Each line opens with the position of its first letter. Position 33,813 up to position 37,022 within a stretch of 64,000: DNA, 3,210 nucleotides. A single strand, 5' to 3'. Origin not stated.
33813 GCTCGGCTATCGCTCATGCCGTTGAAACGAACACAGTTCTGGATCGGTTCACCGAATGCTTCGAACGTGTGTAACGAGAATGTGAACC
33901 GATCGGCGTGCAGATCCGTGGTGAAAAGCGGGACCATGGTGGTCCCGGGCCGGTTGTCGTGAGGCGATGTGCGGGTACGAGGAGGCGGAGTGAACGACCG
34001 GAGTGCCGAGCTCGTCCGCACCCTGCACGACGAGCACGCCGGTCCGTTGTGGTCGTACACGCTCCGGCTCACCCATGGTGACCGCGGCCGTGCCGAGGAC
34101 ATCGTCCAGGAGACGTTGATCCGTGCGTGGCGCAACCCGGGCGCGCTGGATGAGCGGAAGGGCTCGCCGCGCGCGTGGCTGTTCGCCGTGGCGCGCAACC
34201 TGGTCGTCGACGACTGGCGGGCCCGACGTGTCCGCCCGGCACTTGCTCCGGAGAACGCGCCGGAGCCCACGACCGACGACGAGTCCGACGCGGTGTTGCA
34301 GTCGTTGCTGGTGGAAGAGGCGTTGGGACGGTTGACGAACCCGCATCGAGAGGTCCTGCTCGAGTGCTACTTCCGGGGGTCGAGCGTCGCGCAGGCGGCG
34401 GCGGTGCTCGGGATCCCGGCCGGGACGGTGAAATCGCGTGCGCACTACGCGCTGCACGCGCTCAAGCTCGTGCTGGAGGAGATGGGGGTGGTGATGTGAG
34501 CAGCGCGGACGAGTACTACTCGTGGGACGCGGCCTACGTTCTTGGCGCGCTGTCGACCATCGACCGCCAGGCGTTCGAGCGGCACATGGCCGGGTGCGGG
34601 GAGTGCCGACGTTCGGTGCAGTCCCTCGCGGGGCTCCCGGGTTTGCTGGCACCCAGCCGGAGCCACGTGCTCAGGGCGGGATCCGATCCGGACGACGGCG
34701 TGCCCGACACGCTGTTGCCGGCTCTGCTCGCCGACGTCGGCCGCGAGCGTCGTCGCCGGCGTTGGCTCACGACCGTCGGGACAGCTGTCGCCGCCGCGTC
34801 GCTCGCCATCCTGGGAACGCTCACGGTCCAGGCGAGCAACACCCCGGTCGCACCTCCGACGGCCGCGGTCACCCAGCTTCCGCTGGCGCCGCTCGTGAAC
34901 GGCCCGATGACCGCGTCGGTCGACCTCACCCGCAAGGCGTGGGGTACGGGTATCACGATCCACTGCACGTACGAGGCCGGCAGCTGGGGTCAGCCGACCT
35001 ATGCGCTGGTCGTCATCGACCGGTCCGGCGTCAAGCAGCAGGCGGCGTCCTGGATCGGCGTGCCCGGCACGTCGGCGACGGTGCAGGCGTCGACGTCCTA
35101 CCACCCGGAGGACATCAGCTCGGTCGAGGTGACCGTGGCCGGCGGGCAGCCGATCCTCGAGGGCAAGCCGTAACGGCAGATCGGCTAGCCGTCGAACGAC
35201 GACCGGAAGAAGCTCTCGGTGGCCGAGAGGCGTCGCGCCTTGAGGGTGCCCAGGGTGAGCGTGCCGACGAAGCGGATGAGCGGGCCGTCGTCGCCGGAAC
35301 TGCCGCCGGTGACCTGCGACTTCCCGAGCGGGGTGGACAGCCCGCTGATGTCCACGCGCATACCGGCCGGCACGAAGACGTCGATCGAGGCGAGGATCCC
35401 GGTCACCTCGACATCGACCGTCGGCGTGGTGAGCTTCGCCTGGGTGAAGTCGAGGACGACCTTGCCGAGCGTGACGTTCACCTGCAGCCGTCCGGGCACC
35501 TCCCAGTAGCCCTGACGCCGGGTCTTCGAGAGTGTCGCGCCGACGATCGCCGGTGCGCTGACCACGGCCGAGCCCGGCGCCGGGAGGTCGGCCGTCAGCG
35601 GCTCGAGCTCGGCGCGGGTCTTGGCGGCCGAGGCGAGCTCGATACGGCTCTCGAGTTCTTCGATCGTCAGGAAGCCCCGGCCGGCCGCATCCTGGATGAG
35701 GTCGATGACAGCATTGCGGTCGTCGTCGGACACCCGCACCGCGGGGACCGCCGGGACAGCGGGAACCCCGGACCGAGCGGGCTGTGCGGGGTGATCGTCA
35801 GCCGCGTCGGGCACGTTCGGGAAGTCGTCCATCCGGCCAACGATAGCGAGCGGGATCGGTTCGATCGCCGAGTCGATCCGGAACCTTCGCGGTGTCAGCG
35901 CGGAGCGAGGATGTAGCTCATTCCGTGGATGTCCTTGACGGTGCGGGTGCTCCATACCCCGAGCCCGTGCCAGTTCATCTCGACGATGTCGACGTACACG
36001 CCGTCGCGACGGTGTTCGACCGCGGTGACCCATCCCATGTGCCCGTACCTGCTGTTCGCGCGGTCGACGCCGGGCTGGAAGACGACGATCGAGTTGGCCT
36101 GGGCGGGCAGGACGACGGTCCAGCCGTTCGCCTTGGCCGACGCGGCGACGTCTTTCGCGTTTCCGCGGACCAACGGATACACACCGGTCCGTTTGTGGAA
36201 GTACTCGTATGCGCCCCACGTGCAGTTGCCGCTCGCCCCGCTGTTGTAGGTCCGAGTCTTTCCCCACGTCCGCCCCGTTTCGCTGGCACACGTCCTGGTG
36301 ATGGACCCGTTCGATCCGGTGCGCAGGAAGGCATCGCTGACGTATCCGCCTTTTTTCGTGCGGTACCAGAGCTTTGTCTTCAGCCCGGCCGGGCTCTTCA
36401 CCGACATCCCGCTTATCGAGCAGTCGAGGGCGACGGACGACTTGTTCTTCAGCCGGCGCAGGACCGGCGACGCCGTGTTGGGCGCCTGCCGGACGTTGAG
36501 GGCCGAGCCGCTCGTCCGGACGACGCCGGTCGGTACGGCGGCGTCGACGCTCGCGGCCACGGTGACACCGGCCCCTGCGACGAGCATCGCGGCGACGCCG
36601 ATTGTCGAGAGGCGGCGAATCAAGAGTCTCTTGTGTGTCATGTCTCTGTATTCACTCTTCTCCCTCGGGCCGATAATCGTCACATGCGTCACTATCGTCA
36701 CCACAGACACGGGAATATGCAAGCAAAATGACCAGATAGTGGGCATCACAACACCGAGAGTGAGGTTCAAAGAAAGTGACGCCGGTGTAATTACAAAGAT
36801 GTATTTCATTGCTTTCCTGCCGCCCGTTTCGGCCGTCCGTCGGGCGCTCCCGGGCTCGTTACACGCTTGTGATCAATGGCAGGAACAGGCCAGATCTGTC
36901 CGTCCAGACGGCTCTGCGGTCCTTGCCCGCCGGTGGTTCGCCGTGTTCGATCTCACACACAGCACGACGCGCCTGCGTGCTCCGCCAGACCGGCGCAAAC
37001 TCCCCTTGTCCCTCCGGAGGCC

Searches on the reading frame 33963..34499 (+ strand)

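Call 10: search_protein_families(library=pfam, proteins=[window:33963-34499:+], max_evalue=0.001)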
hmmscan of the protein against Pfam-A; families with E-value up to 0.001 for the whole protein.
window:33963-34499:+ (178 aa): 4 families
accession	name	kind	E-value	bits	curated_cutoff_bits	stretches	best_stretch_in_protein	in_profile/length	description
PF04542.20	Sigma70_r2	-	8.9e-16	57.9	24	1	22-89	2-69/71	Sigma-70 region 2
PF04545.22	Sigma70_r4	-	7.7e-11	41.8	24.1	1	120-168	1-49/50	Sigma-70, region 4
PF08281.18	Sigma70_r4_2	-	1.4e-09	37.8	25.7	1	116-164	3-51/54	Sigma-70, region 4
PF22029.2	PhyR_sigma2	-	6.1e-05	23.4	27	1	38-76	16-53/55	Sigma2 domain of PhyR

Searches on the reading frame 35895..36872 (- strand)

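Call 10: search_protein_families(library=pfam, proteins=[window:35895-36872:-], max_evalue=0.001)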
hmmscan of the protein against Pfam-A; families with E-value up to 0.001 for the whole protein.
window:35895-36872:- (325 aa): 2 families
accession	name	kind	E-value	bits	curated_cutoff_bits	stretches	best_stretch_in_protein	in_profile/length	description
PF05257.22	CHAP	-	8.8e-14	52.2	26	1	209-300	3-81/81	CHAP domain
PF08239.17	SH3_3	-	3.9e-05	24.2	27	1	123-183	1-53/54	Bacterial SH3 domain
